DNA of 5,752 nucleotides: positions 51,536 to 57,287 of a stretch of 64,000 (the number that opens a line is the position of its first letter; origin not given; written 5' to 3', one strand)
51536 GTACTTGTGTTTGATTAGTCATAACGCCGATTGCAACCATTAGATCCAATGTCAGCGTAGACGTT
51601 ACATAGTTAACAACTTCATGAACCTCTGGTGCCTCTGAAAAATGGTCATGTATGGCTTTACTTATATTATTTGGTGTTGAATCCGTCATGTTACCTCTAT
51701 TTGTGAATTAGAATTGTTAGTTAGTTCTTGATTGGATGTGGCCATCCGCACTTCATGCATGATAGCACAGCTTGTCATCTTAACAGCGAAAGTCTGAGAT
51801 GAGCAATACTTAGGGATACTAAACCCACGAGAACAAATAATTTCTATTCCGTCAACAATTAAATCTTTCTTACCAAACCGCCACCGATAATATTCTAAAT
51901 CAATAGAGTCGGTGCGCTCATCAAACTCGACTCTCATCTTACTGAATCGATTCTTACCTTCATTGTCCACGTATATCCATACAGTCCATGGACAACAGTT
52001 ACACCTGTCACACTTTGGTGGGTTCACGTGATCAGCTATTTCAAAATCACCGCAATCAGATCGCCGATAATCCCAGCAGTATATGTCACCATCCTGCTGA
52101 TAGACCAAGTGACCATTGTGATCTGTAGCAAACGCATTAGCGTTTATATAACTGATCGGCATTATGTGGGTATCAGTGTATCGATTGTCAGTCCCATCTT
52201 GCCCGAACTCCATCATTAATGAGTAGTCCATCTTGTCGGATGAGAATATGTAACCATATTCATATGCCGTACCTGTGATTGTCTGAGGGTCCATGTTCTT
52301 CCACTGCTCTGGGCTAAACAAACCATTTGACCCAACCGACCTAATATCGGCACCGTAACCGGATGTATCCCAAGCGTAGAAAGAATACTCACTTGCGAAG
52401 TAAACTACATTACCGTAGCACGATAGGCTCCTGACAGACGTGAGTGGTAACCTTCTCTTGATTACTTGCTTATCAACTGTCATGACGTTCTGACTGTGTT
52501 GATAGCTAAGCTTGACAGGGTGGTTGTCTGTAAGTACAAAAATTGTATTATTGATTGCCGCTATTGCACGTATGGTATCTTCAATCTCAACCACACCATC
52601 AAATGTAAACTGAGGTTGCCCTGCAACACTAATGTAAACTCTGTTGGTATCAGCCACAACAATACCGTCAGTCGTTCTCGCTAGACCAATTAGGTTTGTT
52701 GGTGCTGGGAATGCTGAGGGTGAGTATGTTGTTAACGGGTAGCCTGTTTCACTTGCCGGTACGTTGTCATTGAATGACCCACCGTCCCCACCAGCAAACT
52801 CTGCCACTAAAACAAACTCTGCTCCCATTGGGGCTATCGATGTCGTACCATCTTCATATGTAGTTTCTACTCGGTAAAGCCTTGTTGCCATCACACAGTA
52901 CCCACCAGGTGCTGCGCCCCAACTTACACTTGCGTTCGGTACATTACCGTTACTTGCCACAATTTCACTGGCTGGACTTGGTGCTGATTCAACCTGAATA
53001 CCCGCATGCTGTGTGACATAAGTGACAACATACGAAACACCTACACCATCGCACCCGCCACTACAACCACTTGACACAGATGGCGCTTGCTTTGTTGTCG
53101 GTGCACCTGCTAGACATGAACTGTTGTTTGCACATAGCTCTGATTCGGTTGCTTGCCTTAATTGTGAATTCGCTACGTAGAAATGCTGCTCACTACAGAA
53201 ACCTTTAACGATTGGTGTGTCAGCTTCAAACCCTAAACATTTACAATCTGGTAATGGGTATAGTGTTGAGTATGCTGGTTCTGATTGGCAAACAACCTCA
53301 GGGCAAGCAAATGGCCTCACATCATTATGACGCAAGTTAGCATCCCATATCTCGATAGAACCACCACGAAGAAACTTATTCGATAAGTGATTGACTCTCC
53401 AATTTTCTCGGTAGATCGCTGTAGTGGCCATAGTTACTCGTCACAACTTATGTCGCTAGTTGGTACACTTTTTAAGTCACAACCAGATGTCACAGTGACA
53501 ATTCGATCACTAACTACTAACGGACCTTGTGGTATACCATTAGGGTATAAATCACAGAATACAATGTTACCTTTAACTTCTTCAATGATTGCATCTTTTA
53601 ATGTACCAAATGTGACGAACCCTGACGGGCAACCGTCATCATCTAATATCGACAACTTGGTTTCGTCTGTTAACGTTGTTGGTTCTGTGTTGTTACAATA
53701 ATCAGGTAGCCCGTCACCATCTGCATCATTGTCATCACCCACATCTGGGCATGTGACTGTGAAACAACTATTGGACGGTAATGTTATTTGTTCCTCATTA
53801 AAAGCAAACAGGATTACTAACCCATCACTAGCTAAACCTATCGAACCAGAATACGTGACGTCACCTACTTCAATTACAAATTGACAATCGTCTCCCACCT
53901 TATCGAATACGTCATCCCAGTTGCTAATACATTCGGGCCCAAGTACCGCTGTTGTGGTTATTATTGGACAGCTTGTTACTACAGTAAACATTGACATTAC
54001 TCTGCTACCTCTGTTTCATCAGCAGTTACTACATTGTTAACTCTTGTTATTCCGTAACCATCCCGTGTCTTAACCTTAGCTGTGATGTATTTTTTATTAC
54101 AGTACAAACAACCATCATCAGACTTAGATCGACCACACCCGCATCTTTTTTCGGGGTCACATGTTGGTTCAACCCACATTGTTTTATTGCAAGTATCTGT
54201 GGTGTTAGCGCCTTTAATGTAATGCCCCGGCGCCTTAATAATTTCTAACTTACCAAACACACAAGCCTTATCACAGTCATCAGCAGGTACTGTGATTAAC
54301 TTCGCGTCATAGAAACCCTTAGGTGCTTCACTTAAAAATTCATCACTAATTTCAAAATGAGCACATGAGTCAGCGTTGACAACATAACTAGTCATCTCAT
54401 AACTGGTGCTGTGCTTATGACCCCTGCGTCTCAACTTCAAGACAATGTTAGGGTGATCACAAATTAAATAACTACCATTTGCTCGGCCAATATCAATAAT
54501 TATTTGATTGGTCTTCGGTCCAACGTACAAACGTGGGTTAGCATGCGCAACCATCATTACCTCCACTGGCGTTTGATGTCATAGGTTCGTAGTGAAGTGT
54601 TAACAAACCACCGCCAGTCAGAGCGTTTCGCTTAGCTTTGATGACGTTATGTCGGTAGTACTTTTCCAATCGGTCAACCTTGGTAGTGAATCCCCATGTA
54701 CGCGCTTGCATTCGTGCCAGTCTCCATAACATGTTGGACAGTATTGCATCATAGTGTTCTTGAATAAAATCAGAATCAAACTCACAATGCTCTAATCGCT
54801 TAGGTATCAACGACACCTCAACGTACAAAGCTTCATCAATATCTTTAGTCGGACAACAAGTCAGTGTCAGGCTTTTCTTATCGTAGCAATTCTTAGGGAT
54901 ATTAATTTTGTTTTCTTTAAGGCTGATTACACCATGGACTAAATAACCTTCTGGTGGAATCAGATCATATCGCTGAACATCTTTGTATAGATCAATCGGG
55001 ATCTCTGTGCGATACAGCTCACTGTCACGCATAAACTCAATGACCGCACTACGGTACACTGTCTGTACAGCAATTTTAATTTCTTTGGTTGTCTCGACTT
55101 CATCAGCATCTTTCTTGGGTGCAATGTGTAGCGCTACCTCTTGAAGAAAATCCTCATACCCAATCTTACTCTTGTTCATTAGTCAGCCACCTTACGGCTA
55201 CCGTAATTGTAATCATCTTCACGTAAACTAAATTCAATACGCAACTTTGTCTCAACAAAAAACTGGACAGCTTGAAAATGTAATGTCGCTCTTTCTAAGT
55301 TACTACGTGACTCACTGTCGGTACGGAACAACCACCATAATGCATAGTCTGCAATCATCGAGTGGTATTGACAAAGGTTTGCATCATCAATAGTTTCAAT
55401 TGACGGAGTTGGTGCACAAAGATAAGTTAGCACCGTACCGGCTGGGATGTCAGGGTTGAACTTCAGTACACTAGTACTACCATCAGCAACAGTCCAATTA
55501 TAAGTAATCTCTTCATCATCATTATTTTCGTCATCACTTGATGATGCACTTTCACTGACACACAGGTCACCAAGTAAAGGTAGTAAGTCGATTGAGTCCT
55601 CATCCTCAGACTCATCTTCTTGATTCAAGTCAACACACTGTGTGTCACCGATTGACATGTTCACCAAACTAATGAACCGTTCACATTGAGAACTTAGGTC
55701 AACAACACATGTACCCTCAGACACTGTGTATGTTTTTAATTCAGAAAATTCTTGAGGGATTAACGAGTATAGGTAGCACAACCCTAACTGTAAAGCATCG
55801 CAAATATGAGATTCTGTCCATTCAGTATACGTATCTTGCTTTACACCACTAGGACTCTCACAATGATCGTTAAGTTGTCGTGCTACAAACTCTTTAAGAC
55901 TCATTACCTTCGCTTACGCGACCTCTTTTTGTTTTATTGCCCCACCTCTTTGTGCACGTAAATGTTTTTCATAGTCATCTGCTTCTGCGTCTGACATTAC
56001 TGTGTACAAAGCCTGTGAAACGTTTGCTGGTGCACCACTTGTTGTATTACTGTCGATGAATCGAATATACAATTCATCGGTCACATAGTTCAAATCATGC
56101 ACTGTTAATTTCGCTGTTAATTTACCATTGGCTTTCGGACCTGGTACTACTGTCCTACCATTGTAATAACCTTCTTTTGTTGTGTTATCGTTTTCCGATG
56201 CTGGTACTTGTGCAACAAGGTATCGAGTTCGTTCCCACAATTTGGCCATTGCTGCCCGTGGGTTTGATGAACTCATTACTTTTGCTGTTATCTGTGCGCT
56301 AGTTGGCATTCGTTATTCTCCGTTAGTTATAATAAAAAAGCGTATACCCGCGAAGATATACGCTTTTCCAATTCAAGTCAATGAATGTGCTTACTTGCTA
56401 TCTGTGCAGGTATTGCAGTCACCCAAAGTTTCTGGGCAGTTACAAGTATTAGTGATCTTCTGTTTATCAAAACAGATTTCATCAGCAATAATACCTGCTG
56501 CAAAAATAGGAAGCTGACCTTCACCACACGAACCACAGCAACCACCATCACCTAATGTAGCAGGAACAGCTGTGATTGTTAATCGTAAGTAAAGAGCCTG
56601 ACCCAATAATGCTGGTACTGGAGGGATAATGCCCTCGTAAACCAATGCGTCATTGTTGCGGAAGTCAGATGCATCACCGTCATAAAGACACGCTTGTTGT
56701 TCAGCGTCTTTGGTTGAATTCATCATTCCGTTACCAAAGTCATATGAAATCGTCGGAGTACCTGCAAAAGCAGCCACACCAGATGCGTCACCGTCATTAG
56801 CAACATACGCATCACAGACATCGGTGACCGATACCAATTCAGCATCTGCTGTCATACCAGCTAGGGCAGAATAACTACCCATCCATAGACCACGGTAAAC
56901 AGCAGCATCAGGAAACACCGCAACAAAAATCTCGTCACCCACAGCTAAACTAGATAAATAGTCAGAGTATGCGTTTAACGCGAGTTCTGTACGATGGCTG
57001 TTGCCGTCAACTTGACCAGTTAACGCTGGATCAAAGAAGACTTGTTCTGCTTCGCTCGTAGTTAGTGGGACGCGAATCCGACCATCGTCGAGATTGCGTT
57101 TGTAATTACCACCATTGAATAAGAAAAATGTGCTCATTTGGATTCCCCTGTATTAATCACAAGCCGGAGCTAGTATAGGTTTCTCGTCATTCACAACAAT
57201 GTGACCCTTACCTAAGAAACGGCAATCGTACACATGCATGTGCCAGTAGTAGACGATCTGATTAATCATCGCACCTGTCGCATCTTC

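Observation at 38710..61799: Cysteine-rich outer virion with cysteine-free ejected proteins: possible disulfide- or metal-crosslinked phage particle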

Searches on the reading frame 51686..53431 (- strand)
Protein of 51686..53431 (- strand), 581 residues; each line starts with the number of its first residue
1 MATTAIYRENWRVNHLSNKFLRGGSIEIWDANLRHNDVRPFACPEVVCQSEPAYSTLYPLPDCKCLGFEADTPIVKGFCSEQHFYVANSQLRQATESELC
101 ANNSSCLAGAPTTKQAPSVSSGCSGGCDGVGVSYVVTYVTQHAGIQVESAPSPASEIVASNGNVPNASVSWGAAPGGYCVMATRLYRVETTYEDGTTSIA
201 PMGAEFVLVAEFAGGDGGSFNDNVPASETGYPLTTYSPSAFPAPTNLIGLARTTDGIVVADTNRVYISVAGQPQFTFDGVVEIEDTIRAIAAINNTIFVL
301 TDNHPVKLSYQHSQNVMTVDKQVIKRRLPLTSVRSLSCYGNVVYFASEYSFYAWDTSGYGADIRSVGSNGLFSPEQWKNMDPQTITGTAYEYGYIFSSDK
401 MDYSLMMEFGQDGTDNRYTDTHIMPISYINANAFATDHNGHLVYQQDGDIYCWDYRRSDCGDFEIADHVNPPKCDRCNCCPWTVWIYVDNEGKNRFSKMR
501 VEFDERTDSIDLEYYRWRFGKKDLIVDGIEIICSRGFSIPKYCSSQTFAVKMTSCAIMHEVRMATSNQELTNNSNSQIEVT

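Call 5: search_protein_families(library=phrogs, proteins=[window:51686-53431:-], max_evalue=0.01)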
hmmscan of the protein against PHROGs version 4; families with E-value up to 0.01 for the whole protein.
window:51686-53431:- (581 aa): 1 family
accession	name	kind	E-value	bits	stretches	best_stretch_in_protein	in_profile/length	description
phrog_511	-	head and packaging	2.5e-26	93.3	1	106-462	434-763/862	internal virion protein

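Call 9: search_protein_families(library=pfam, proteins=[window:51686-53431:-], max_evalue=0.01)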
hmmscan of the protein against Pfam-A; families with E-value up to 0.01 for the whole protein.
window:51686-53431:- (581 aa): 0 families

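Call 13: find_related_loci(query=window:51686-53431:-, collection=viral_contigs, flank=10000)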
Query window:51686-53431:- (581 aa) in viral_contigs; peptide patterns used: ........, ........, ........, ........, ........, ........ (x = any residue, [..] = any of these).
11 stretches matched a pattern, but none encodes a relative of the query by tblastn (E <= 1e-3).

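Call 52: search_solved_structures(query=window:51686-53431:-, max_evalue=1)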
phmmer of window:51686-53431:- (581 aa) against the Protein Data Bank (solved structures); distinct sequences matched with E-value up to 1: 1.
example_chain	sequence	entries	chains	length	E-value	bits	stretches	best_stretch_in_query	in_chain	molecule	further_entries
6tdn_A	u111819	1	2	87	0.23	13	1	175-233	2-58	Beta-ketoacyl synthase,Beta-ketoacyl synthase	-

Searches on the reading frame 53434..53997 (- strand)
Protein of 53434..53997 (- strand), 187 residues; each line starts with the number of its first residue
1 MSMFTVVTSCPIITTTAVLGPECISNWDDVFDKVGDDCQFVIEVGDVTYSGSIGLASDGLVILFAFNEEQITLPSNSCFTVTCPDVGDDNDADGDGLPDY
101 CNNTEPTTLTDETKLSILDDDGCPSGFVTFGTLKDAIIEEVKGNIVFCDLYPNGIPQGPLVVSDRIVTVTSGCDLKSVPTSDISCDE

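Call 5: search_protein_families(library=phrogs, proteins=[window:53434-53997:-], max_evalue=0.01)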
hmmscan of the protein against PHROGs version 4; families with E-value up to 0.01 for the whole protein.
window:53434-53997:- (187 aa): 0 families

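Call 99: find_homologous_proteins(query=window:53434-53997:-)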
Query window:53434-53997:- (187 aa): 2 proteins with E <= 0.001 among 45 candidates. Only proteins of 102 to 328 residues were searched: fused or split forms outside these lengths cannot appear, so this answer is no evidence that the protein stands alone or is whole; find_related_loci, which searches DNA, has no such limit.
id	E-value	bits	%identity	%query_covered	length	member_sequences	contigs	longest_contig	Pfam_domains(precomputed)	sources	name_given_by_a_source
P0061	6.7e-119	413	100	100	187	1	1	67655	-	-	-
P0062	1.9e-65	238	57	100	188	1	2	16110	-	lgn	-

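Call 101: find_homologous_proteins(query=A6)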
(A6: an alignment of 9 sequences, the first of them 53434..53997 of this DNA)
Query A6 (9 sequences) (187 aa, profile of the alignment): 34 proteins with E <= 0.001 among 2512 candidates. Only proteins of 91 to 335 residues were searched: fused or split forms outside these lengths cannot appear, so this answer is no evidence that the protein stands alone or is whole; find_related_loci, which searches DNA, has no such limit.
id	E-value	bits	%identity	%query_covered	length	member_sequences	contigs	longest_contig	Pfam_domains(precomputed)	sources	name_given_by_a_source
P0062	3.7e-63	231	57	100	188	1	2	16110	-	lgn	-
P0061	4.5e-63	230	100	100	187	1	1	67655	-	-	-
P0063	6.1e-58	214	25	90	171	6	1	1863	-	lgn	-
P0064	4.4e-57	211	31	100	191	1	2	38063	-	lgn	-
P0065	1.5e-56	209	34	94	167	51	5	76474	-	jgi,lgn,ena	-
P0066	2.4e-55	205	27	90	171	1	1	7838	-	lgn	-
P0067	9.0e-55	203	25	98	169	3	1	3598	-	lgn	-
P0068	3.4e-53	198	32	100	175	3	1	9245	-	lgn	-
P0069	1.3e-52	196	26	87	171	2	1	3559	-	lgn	-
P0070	2.8e-52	195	29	88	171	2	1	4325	-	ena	-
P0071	4.7e-52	194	27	98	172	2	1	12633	-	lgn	-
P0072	5.8e-52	194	28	90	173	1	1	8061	-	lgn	-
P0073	8.5e-52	194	30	99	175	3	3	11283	-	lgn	-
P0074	2.6e-51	192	30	87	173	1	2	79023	-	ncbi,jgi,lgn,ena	-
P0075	2.9e-51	192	27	90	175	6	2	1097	-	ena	-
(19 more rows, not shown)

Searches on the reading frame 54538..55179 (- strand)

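Call 4: search_protein_families(library=phrogs, proteins=[window:54538-55179:-], max_evalue=0.01)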
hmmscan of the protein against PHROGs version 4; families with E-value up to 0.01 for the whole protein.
window:54538-55179:- (213 aa): 1 family
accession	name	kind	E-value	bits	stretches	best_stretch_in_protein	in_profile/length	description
phrog_437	-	head and packaging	0.00011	22.9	1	37-189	22-189/203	virion structural protein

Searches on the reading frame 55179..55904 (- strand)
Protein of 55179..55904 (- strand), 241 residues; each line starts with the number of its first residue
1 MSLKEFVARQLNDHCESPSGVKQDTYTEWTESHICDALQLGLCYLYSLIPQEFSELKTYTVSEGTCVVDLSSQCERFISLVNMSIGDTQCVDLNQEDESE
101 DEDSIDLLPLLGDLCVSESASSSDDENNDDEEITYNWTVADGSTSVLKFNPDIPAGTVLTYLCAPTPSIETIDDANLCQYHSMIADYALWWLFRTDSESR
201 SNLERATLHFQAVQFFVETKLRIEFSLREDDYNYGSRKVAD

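Call 4: search_protein_families(library=phrogs, proteins=[window:55179-55904:-], max_evalue=0.01)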
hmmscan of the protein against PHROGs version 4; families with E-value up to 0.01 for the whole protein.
window:55179-55904:- (241 aa): 1 family
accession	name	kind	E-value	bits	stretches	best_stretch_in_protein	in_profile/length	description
phrog_399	-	head and packaging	0.00012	22.8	1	7-212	11-192/220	structural protein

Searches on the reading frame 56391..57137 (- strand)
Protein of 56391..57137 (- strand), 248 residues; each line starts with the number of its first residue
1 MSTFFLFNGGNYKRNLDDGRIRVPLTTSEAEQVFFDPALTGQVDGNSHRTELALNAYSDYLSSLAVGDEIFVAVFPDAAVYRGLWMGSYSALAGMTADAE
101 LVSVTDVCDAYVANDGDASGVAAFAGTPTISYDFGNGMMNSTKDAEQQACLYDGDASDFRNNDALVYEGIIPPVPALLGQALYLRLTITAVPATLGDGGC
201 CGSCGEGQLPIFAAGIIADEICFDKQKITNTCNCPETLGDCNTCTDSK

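Call 4: search_protein_families(library=phrogs, proteins=[window:56391-57137:-], max_evalue=0.01)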
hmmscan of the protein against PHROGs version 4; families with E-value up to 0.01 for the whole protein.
window:56391-57137:- (248 aa): 0 families

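Call 9: search_protein_families(library=pfam, proteins=[window:56391-57137:-], max_evalue=0.01)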
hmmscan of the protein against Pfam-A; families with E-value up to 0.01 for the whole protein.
window:56391-57137:- (248 aa): 0 families

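Call 67: predict_structure(alignment_id=A3)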
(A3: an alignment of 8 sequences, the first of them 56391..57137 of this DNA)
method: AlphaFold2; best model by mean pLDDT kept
length: 248 residues; sequences in the alignment: 8
mean_pLDDT: 73.8   pTM: 0.74
mean pLDDT of the five models: 73.8, 72.9, 72.6, 71.0, 64.0
residues with pLDDT >= 90: 65; 70-90: 104; 50-70: 28; < 50: 51
segments of 3 or more residues with pLDDT < 50: 9-11, 13-20, 38-43, 196-206, 226-248
pLDDT, mean of each block of 10 residues (from residue 1): 69 44 74 60 62 71 84 83 88 89 93 90 94 87 87 89 89 87 92 57 48 82 49 35 33
secondary structure, 60 per line:
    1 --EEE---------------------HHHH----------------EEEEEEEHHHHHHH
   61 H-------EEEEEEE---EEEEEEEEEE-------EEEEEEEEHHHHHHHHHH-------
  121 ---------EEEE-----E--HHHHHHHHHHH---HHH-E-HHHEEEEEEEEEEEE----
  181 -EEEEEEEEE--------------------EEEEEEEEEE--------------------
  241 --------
elements in order: E3-5 H27-30 E47-53 H54-61 E69-75 E79-88 E96-103 H104-113 E130-133 H142-152 E165-176 E182-190 E211-220

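Call 70: fold_search(model_id=the predicted structure, library=pdb)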
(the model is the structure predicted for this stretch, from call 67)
No match with E <= 0.001 here; weaker rows may still be real.
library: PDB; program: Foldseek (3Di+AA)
matches with E <= 10: 500; with E <= 0.001: 0
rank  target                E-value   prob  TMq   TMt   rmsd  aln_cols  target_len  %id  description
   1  1w99                  2.4e-03  0.85  0.23  0.12   9.3       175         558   11  Mosquito-larvicidal toxin Cry4Ba from Bacillus thuringiensis ssp. Israelensis (released 2005-04-11)
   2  4moa                  2.8e-03  0.82  0.22  0.11   9.3       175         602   10  Crystal structure of CRY4BA-R203Q TOXIN (released 2014-12-10)
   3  6owk                  3.8e-03  0.77  0.19  0.10   8.8       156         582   10  Crystal structure of a Bacillus thuringiensis Cry1B.867 tryptic core variant (released 2019-06-19)
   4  7l2z_B                5.5e-03  0.66  0.22  0.11  10.9       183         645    5  Bacterial cellulose synthase BcsB hexamer (released 2021-03-24)
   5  3eb7_A                5.8e-03  0.66  0.21  0.11  10.1       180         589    9  Crystal Structure of Insecticidal Delta-Endotoxin Cry8Ea1 from Bacillus Thuringiensis at 2.2 Angstroms Resolution (released 2008-09-16)
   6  6lfp                  6.6e-03  0.54  0.19  0.10   7.3       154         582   16  Cry3Aa protein for enzyme entrapment (released 2020-10-14)
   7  7sqy_C                7.9e-03  0.25  0.18  0.22  14.5       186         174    9  CSDaV GFP mutant (released 2022-05-25)
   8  6ovb                  8.3e-03  0.77  0.22  0.11   8.7       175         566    7  Crystal structure of a Bacillus thuringiensis Cry1Da tryptic core variant (released 2019-06-19)
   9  6dj4                  1.0e-02  0.66  0.20  0.10   8.5       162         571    8  Crystal Structure of Bacillus thuringiensis Cry1A.105 Tryptic Core (released 2018-09-12)
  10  7ook_A                1.2e-02  0.97  0.29  0.20   9.1       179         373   10  Bacteriophage PRD1 Major Capsid Protein P3 in complex with CPZ (released 2022-06-08)
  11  7sqz_A                1.3e-02  0.35  0.21  0.27  13.9       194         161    7  CSDaV wild-type (released 2022-05-25)
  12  1w8x_F                1.4e-02  0.98  0.29  0.20   9.2       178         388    8  Structural analysis of PRD1 (released 2004-11-11)
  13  8h89_J                1.4e-02  0.97  0.37  0.55   6.7       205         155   13  Capsid of Ralstonia phage GP4 (released 2022-11-16)
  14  1w8x_C                1.4e-02  0.97  0.29  0.20   9.4       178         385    9  Structural analysis of PRD1 (released 2004-11-11)
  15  6za2_B                1.4e-02  0.25  0.16  0.06  14.0       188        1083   10  Crystal structure of dimeric latent PorU from Porphyromonas gingivalis (released 2021-09-29)
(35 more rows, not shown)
